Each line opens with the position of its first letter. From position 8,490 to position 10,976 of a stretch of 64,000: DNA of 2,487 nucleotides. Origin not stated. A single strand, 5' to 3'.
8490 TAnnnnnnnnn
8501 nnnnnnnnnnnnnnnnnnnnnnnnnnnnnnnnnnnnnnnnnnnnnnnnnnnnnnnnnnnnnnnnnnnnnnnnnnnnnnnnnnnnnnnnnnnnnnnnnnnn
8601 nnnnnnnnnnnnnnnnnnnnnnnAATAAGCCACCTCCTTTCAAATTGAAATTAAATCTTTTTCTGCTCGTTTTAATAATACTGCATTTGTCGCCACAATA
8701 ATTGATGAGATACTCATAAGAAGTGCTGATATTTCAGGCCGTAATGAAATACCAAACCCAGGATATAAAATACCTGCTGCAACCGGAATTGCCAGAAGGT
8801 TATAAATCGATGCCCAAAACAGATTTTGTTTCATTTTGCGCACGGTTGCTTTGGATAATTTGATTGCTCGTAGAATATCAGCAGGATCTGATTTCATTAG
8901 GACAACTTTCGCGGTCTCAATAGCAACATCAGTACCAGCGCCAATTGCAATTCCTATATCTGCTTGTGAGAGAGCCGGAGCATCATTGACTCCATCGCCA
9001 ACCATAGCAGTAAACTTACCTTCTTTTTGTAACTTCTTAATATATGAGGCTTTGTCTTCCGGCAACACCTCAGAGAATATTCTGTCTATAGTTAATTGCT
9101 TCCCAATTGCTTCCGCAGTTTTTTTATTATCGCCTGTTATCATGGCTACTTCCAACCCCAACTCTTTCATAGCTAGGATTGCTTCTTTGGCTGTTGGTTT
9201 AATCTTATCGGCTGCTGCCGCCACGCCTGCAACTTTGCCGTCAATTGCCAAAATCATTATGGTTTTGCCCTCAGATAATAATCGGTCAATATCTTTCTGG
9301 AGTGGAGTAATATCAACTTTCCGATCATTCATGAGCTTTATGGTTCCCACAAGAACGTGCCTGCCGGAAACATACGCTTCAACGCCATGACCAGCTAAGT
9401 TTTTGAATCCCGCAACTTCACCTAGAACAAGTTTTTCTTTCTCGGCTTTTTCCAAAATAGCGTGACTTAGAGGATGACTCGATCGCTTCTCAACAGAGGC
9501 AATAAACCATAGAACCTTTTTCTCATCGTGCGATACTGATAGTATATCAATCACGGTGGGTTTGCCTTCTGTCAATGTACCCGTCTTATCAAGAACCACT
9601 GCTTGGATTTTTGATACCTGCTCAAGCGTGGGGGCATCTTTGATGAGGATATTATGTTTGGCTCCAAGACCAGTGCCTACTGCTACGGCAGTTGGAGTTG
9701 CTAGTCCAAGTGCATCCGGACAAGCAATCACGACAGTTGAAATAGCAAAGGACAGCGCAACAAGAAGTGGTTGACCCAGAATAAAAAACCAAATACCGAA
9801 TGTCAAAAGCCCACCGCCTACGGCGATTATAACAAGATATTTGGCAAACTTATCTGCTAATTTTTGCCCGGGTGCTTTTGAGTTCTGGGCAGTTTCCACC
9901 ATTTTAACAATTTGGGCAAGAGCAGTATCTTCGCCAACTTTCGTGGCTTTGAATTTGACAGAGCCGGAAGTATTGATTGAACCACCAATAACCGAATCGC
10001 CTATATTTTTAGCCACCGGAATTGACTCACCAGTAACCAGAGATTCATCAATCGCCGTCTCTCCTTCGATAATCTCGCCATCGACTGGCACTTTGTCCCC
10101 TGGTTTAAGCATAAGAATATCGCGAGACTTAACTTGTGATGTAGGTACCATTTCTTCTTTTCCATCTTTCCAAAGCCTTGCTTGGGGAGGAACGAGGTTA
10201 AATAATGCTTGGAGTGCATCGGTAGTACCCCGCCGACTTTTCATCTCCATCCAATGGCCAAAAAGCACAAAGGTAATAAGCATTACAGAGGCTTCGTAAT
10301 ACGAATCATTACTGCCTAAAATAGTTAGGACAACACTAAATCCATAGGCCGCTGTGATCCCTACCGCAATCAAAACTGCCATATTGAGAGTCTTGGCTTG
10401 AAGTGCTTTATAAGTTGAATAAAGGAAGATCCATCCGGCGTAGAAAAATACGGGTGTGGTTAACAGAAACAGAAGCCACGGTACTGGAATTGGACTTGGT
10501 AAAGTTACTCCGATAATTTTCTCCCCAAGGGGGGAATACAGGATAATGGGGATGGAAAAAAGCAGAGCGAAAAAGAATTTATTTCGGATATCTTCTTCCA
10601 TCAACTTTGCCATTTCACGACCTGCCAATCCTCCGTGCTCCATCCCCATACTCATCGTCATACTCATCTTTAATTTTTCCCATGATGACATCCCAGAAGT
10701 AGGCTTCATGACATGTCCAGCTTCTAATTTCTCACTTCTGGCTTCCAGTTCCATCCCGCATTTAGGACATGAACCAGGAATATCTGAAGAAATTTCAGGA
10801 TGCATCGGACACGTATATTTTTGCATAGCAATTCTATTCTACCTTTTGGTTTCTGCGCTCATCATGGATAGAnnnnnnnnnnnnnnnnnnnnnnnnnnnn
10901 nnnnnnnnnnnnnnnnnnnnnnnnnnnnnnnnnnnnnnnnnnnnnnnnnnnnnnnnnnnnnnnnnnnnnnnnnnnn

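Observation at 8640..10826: P1B-ATPase with CPD instead of CPC/CPH TM metal-binding motif, plus CPxHPE/CPxCG N-terminal domain and Met-rich stretch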

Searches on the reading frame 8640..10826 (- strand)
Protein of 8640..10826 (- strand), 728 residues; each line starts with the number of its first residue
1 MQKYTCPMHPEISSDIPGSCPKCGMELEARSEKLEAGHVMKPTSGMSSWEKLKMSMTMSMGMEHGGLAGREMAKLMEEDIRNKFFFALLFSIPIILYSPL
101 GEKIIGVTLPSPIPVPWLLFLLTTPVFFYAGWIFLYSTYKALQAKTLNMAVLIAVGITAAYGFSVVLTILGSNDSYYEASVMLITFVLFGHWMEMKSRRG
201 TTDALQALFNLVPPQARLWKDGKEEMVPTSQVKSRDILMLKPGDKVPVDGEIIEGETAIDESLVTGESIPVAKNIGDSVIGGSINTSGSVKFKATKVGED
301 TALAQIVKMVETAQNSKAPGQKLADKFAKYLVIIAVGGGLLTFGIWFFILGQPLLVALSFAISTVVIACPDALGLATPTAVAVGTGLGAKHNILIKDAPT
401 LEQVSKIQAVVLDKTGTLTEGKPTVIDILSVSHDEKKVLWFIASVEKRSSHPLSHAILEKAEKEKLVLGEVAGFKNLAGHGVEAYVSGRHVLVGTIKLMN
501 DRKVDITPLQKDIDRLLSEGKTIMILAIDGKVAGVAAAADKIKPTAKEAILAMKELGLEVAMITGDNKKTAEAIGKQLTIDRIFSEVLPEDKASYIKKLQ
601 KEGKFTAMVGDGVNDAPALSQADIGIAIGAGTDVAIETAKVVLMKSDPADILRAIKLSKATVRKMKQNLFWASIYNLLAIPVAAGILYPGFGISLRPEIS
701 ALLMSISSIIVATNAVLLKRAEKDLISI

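Call 8: search_protein_families(library=pfam, proteins=[window:8640-10826:-])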
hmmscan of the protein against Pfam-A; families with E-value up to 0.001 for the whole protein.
window:8640-10826:- (728 aa): 4 families
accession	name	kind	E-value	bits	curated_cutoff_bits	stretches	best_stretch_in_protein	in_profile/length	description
PF00122.25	E1-E2_ATPase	-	1.8e-55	187.7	28.1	1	211-391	2-181/181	E1-E2 ATPase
PF00702.32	Hydrolase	-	1.5e-33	117.3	26.4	1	407-623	1-191/191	haloacid dehalogenase-like hydrolase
PF19335.5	HMBD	-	4.5e-13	49.3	23.6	1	3-29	1-27/28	Heavy metal binding domain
PF08282.18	Hydrolase_3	-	1e-06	29.2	20.9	1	596-647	196-247/255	haloacid dehalogenase-like hydrolase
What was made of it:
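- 8640..10826 (-): CPD-type P1B ATPase, 728 aa. Pfam E1-E2_ATPase, Hydrolase and HMBD (call 8).
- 10740..10820 (-): N-terminal HMBD (residues 3-29, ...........CPKCGM). PF19335, E 4.5e-13 (call 8).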

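Call 9: search_protein_families(library=ncbifam, proteins=[window:8640-10826:-])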
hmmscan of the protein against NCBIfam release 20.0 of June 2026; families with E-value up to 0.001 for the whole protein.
window:8640-10826:- (728 aa): 28 families (the best 25 are shown)
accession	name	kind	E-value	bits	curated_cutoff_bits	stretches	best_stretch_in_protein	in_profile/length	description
TIGR01525.1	ATPase-IB_hvy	subfamily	2.8e-178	594.3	346.25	1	149-718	1-560/560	heavy metal translocating P-type ATPase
TIGR01511.1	ATPase-IB1_Cu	subfamily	1.3e-176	588.7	397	1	130-719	1-542/542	copper-translocating P-type ATPase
NF007952.0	PRK10671.1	equivalog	3.2e-171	571.4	1316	1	78-720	187-833/838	copper-exporting P-type ATPase CopA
TIGR01512.1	ATPase-IB2_Cd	subfamily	4e-115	385.3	313.5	2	176-501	17-325/494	cadmium family heavy metal-translocating P-type ATPase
NF008262.1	PRK11033.1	equivalog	2.9e-107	359.9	1005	1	177-670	196-686/731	zinc/cadmium/mercury/lead-transporting ATPase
NF033775.1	P_type_ZntA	exception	1.5e-94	317.8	1240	1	178-671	202-688/732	Zn(II)/Cd(II)/Pb(II) translocating P-type ATPase ZntA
TIGR01494.1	ATPase_P-type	subfamily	4.2e-85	286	62.3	1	183-686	2-463/478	HAD-IC family P-type ATPase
TIGR01497.1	kdpB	equivalog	6.2e-60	203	527.9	1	156-661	41-566/675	potassium-transporting ATPase subunit KdpB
TIGR01647.1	ATPase-IIIA_H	equivalog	4.8e-58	197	615.5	2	169-581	54-482/755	plasma-membrane proton-efflux P-type ATPase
NF010609.0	PRK14010.1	equivalog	1.7e-50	171.9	1323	1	187-662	76-562/673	K(+)-transporting ATPase subunit B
TIGR01522.1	ATPase-IIA2_Ca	equivalog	1.1e-47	162.4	798.3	3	164-431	71-343/854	calcium-transporting P-type ATPase, PMR1-type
TIGR01517.1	ATPase-IIB_Ca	equivalog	7.3e-41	140.2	507.05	3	220-438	162-391/882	calcium-translocating P-type ATPase, PMCA-type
TIGR01116.1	ATPase-IIA1_Ca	equivalog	3.5e-40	137.9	703.4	2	532-668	457-608/799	calcium-translocating P-type ATPase, SERCA-type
TIGR01657.1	P-ATPase-V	hypoth_equivalog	3.8e-34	117.4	618.25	2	152-445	168-482/1055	ATP13A2 family polyamine export P-type ATPase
TIGR01106.1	ATPase-IIC_X-K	subfamily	1.2e-31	109.5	946.1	2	157-428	85-365/997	Na,H/K antiporter P-type ATPase subunit alpha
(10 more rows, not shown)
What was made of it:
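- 8640..10826 (-): NCBIfam TIGR01511 copper-translocating ATPase, 588.7 bits against a cut-off of 397 (call 9).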

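Call 10: find_homologous_proteins(query=window:8640-10826:-)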
Query window:8640-10826:- (728 aa): 8000 proteins with E <= 0.001 among 8000 candidates; the best 120 are listed.
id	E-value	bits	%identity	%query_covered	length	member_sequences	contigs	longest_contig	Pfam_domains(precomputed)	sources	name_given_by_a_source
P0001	0.0e+0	1559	100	99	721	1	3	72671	PF19335.6,PF00702.33,PF08282.19,PF00122.26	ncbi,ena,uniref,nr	ncbi:copper-translocating P-type ATPase [Candidatus Gottesmanbacteria bacterium RIFCSPHIGHO2_02_FULL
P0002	0.0e+0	1362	86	100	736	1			PF19335.6,PF00702.33,PF08282.19,PF00122.26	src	-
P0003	0.0e+0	1310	82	100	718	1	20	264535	PF19335.6,PF00702.33,PF08282.19,PF00122.26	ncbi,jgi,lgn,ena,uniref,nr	ncbi:MAG: hypothetical protein UX99_C0018G0008 [Candidatus Amesbacteria bacterium GW2011_GWB1_47_26]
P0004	0.0e+0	1308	82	100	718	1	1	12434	PF19335.6,PF00702.33,PF08282.19,PF00122.26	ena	-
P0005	0.0e+0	1303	82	100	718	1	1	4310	PF19335.6,PF00702.33,PF08282.19,PF00122.26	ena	-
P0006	0.0e+0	1295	80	100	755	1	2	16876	PF19335.6,PF00702.33,PF08282.19,PF00122.26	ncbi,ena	-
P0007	0.0e+0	1292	80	100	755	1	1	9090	PF19335.6,PF00702.33,PF08282.19,PF00122.26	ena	-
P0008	0.0e+0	1291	79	100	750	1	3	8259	PF19335.6,PF00702.33,PF08282.19,PF00122.26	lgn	-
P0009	0.0e+0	1289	81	100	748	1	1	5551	PF19335.6,PF00702.33,PF00122.26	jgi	-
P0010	0.0e+0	1288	80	100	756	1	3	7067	PF19335.6,PF00702.33,PF08282.19,PF00122.26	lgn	-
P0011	0.0e+0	1285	79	100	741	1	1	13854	PF19335.6,PF00702.33,PF08282.19,PF00122.26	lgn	-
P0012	0.0e+0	1285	80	100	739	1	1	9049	PF19335.6,PF00702.33,PF08282.19,PF00122.26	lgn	-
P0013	0.0e+0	1284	79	100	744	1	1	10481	PF19335.6,PF00702.33,PF08282.19,PF00122.26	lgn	-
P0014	0.0e+0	1283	79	100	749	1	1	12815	PF19335.6,PF00702.33,PF08282.19,PF00122.26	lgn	-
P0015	0.0e+0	1283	79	100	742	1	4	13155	PF19335.6,PF00702.33,PF08282.19,PF00122.26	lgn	-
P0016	0.0e+0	1283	79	100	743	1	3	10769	PF19335.6,PF00702.33,PF08282.19,PF00122.26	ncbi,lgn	-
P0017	0.0e+0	1282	79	100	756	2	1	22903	PF19335.6,PF00702.33,PF00122.26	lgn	-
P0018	0.0e+0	1282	80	100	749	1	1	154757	PF19335.6,PF00702.33,PF08282.19,PF00122.26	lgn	-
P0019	0.0e+0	1282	80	100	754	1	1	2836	PF19335.6,PF00702.33,PF08282.19,PF00122.26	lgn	-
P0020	0.0e+0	1281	80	100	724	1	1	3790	PF19335.6,PF00702.33,PF08282.19,PF00122.26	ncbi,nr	ncbi:MAG: copper-translocating P-type ATPase [bacterium]|nr:copper-translocating P-type ATPase [bact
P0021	0.0e+0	1280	80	100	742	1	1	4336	PF19335.6,PF00702.33,PF08282.19,PF00122.26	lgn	-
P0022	0.0e+0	1277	78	100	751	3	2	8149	PF19335.6,PF00702.33,PF08282.19,PF00122.26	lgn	-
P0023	0.0e+0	1275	78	100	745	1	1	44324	PF19335.6,PF00702.33,PF08282.19,PF00122.26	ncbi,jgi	-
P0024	0.0e+0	1275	78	100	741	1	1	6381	PF19335.6,PF00702.33,PF08282.19,PF00122.26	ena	-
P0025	0.0e+0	1273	79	100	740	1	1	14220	PF19335.6,PF00702.33,PF08282.19,PF00122.26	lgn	-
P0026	0.0e+0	1271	79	100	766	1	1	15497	PF19335.6,PF00702.33,PF08282.19,PF00122.26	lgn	-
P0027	0.0e+0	1270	79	100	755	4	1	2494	PF19335.6,PF00702.33,PF08282.19,PF00122.26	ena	-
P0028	0.0e+0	1270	79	99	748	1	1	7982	PF19335.6,PF00702.33,PF00122.26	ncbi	-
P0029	0.0e+0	1269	79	100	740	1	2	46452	PF19335.6,PF00702.33,PF08282.19,PF00122.26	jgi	jgi:Cu2+-exporting ATPase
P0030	0.0e+0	1269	79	100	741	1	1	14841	PF19335.6,PF00702.33,PF00122.26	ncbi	-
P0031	0.0e+0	1269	79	100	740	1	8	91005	PF19335.6,PF00702.33,PF08282.19,PF00122.26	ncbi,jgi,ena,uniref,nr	ncbi:MAG: hypothetical protein UT39_C0014G0004 [Candidatus Woesebacteria bacterium GW2011_GWA1_39_21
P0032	0.0e+0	1268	79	100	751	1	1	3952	PF19335.6,PF00702.33,PF08282.19,PF00122.26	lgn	-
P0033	0.0e+0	1268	79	99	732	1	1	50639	PF19335.6,PF00702.33,PF08282.19,PF00122.26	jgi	-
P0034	0.0e+0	1268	79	100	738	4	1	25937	PF19335.6,PF00702.33,PF08282.19,PF00122.26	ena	-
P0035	0.0e+0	1268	78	100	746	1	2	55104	PF19335.6,PF00702.33,PF08282.19,PF00122.26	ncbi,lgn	-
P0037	0.0e+0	1268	79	100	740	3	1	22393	PF19335.6,PF00702.33,PF08282.19,PF00122.26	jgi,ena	-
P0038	0.0e+0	1267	79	100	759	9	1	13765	PF19335.6,PF00702.33,PF08282.19,PF00122.26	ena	-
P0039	0.0e+0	1267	79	99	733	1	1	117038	PF19335.6,PF00702.33,PF08282.19,PF00122.26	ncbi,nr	ncbi:MAG: copper-translocating P-type ATPase [Patescibacteria group bacterium]|nr:copper-translocati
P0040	0.0e+0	1266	79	100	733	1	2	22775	PF19335.6,PF00702.33,PF08282.19,PF00122.26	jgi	jgi:P-type Cu2+ transporter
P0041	0.0e+0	1264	79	99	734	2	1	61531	PF19335.6,PF00702.33,PF08282.19,PF00122.26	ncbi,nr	ncbi:copper-translocating P-type ATPase [Candidatus Daviesbacteria bacterium]|nr:copper-translocatin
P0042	0.0e+0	1263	79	100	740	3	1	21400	PF19335.6,PF00702.33,PF08282.19,PF00122.26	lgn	-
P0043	0.0e+0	1263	79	99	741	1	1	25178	PF19335.6,PF00702.33,PF00122.26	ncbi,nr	ncbi:MAG: copper-translocating P-type ATPase [Patescibacteria group bacterium]|nr:copper-translocati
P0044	0.0e+0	1262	84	95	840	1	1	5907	PF19335.6,PF00702.33,PF08282.19,PF00122.26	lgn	-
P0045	0.0e+0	1260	78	100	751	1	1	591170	PF19335.6,PF00702.33,PF08282.19,PF00122.26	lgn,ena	-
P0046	0.0e+0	1259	79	100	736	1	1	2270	PF19335.6,PF00702.33,PF08282.19,PF00122.26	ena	-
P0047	0.0e+0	1259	77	100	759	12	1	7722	PF19335.6,PF00702.33,PF08282.19,PF00122.26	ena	-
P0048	0.0e+0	1259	79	100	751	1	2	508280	PF19335.6,PF00702.33,PF08282.19,PF00122.26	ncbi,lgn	-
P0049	0.0e+0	1259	79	100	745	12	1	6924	PF19335.6,PF00702.33,PF08282.19,PF00122.26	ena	-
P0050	0.0e+0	1259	79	99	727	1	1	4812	PF19335.6,PF00702.33,PF00122.26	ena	-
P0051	0.0e+0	1258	78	100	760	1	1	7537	PF19335.6,PF00702.33,PF08282.19,PF00122.26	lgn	-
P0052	0.0e+0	1258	79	100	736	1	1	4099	PF19335.6,PF00702.33,PF08282.19,PF00122.26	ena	-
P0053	0.0e+0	1258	80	100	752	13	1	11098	PF19335.6,PF00702.33,PF08282.19,PF00122.26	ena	-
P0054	0.0e+0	1258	78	100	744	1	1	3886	PF19335.6,PF00702.33,PF08282.19,PF00122.26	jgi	-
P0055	0.0e+0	1258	79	100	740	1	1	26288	PF19335.6,PF00702.33,PF08282.19,PF00122.26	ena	-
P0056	0.0e+0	1257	78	100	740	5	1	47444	PF19335.6,PF00702.33,PF08282.19,PF00122.26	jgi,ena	-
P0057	0.0e+0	1257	77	100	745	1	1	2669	PF19335.6,PF00702.33,PF08282.19,PF00122.26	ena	-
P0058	0.0e+0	1257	78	100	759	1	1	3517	PF19335.6,PF00702.33,PF08282.19,PF00122.26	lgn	-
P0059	0.0e+0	1256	78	100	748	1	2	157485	PF19335.6,PF00702.33,PF08282.19,PF00122.26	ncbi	-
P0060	0.0e+0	1256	78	100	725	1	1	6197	PF19335.6,PF00702.33,PF08282.19,PF00122.26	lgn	-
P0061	0.0e+0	1255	78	100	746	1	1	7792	PF19335.6,PF00702.33,PF08282.19,PF00122.26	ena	-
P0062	0.0e+0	1255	78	99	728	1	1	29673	PF19335.6,PF00702.33,PF08282.19,PF00122.26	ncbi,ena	-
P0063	0.0e+0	1255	79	100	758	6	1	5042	PF19335.6,PF00702.33,PF00122.26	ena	-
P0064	0.0e+0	1254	79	100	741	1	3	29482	PF19335.6,PF00702.33,PF08282.19,PF00122.26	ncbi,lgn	-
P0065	0.0e+0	1254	78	100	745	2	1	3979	PF19335.6,PF00702.33,PF00122.26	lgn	-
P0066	0.0e+0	1254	77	100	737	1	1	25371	PF19335.6,PF00702.33,PF08282.19,PF00122.26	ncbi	-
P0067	0.0e+0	1253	78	100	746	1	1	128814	PF19335.6,PF00702.33,PF08282.19,PF00122.26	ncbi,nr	ncbi:MAG: copper-translocating P-type ATPase [bacterium]|nr:copper-translocating P-type ATPase [bact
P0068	0.0e+0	1253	78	100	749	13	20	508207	PF19335.6,PF00702.33,PF08282.19,PF00122.26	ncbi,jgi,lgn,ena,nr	ncbi:MAG: hypothetical protein UU53_C0008G0021 [Candidatus Curtissbacteria bacterium GW2011_GWC2_41_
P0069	0.0e+0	1253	79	99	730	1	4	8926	PF19335.6,PF00702.33,PF08282.19,PF00122.26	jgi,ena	-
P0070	0.0e+0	1252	78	100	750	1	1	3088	PF19335.6,PF00702.33,PF08282.19,PF00122.26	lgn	-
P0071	0.0e+0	1252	77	100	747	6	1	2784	PF19335.6,PF00702.33,PF08282.19,PF00122.26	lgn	-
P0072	0.0e+0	1252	78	100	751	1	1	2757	PF19335.6,PF00702.33,PF08282.19,PF00122.26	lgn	-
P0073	0.0e+0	1251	78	99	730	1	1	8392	PF19335.6,PF00702.33,PF08282.19,PF00122.26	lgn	-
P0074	0.0e+0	1250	78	99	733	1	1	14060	PF19335.6,PF00702.33,PF08282.19,PF00122.26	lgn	-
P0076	0.0e+0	1249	79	100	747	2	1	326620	PF19335.6,PF00702.33,PF08282.19,PF00122.26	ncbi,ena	-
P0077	0.0e+0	1249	79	99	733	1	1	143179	PF19335.6,PF00702.33,PF00122.26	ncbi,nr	ncbi:MAG: copper-translocating P-type ATPase [Candidatus Levybacteria bacterium]|nr:copper-transloca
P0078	0.0e+0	1249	78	100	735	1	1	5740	PF19335.6,PF00702.33,PF08282.19,PF00122.26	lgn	-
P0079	0.0e+0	1249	78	99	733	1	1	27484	PF19335.6,PF00702.33,PF08282.19,PF00122.26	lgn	-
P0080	0.0e+0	1249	79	100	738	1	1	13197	PF19335.6,PF00702.33,PF08282.19,PF00122.26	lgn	-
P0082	0.0e+0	1248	78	99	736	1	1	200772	PF19335.6,PF00702.33,PF08282.19,PF00122.26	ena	-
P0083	0.0e+0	1248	78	99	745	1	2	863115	PF19335.6,PF00702.33,PF08282.19,PF00122.26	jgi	-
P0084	0.0e+0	1247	78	99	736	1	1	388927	PF19335.6,PF00702.33,PF08282.19,PF00122.26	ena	-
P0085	0.0e+0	1247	77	100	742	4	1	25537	PF19335.6,PF00702.33,PF00122.26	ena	-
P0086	0.0e+0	1247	78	100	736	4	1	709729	PF19335.6,PF00702.33,PF00122.26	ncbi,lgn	-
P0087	0.0e+0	1247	77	100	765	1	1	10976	PF19335.6,PF00702.33,PF00122.26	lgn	-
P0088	0.0e+0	1247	77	100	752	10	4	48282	PF19335.6,PF00702.33,PF08282.19,PF00122.26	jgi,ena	-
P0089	0.0e+0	1246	77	99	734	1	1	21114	PF19335.6,PF00702.33,PF08282.19,PF00122.26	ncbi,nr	ncbi:copper-translocating P-type ATPase [Candidatus Microgenomates bacterium]|nr:copper-translocatin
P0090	0.0e+0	1246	78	100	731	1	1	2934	PF19335.6,PF00702.33,PF08282.19,PF00122.26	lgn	-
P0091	0.0e+0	1246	78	100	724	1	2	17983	PF19335.6,PF00702.33,PF08282.19,PF00122.26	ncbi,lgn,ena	-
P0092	0.0e+0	1246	78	100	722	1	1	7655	PF19335.6,PF00702.33,PF08282.19,PF00122.26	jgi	-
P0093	0.0e+0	1246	78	100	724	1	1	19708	PF19335.6,PF00702.33,PF08282.19,PF00122.26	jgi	-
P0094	0.0e+0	1246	78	100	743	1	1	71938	PF19335.6,PF00702.33,PF08282.19,PF00122.26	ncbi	-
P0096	0.0e+0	1246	78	100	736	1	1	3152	PF19335.6,PF00702.33,PF00122.26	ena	-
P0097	0.0e+0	1246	77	100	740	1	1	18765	PF19335.6,PF00702.33,PF08282.19,PF00122.26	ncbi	-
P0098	0.0e+0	1245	79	100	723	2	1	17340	PF19335.6,PF00702.33,PF08282.19,PF00122.26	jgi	-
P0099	0.0e+0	1245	78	100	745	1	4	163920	PF19335.6,PF00702.33,PF00122.26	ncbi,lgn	-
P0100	0.0e+0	1245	78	100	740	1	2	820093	PF19335.6,PF00702.33,PF08282.19,PF00122.26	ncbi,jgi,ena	-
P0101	0.0e+0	1245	77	100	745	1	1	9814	PF19335.6,PF00702.33,PF00122.26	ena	-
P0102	0.0e+0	1244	78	100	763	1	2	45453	PF19335.6,PF00702.33,PF08282.19,PF00122.26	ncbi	-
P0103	0.0e+0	1243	78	100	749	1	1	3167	PF19335.6,PF00702.33,PF08282.19,PF00122.26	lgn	-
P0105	0.0e+0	1243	77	100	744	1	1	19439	PF19335.6,PF00702.33,PF00122.26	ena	-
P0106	0.0e+0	1242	78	100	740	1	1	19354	PF19335.6,PF00702.33,PF08282.19,PF00122.26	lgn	-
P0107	0.0e+0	1242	77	100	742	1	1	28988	PF19335.6,PF00702.33,PF00122.26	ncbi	-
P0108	0.0e+0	1241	78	100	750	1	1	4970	PF19335.6,PF00702.33,PF08282.19,PF00122.26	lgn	-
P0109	0.0e+0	1241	77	100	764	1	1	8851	PF19335.6,PF00702.33,PF00122.26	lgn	-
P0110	0.0e+0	1240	78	100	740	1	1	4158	PF19335.6,PF00702.33,PF08282.19,PF00122.26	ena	-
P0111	0.0e+0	1240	78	100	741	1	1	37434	PF19335.6,PF00702.33,PF08282.19,PF00122.26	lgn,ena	-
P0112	0.0e+0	1240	79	99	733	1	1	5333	PF19335.6,PF00702.33,PF08282.19,PF00122.26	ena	-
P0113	0.0e+0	1240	77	100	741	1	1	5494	PF19335.6,PF00702.33,PF08282.19,PF00122.26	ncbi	-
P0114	0.0e+0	1240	77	100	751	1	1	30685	PF19335.6,PF00702.33,PF08282.19,PF00122.26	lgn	-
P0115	0.0e+0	1239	76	100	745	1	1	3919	PF19335.6,PF00702.33,PF08282.19,PF00122.26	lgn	-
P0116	0.0e+0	1239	77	100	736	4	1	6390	PF19335.6,PF00702.33,PF08282.19,PF00122.26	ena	-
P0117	0.0e+0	1238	79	99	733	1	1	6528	PF19335.6,PF00702.33,PF08282.19,PF00122.26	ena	-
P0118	0.0e+0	1238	78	100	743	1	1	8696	PF19335.6,PF00702.33,PF00122.26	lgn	-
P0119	0.0e+0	1238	76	100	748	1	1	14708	PF19335.6,PF00702.33,PF08282.19,PF00122.26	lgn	-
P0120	0.0e+0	1238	78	100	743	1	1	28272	PF19335.6,PF00702.33,PF08282.19,PF00122.26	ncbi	-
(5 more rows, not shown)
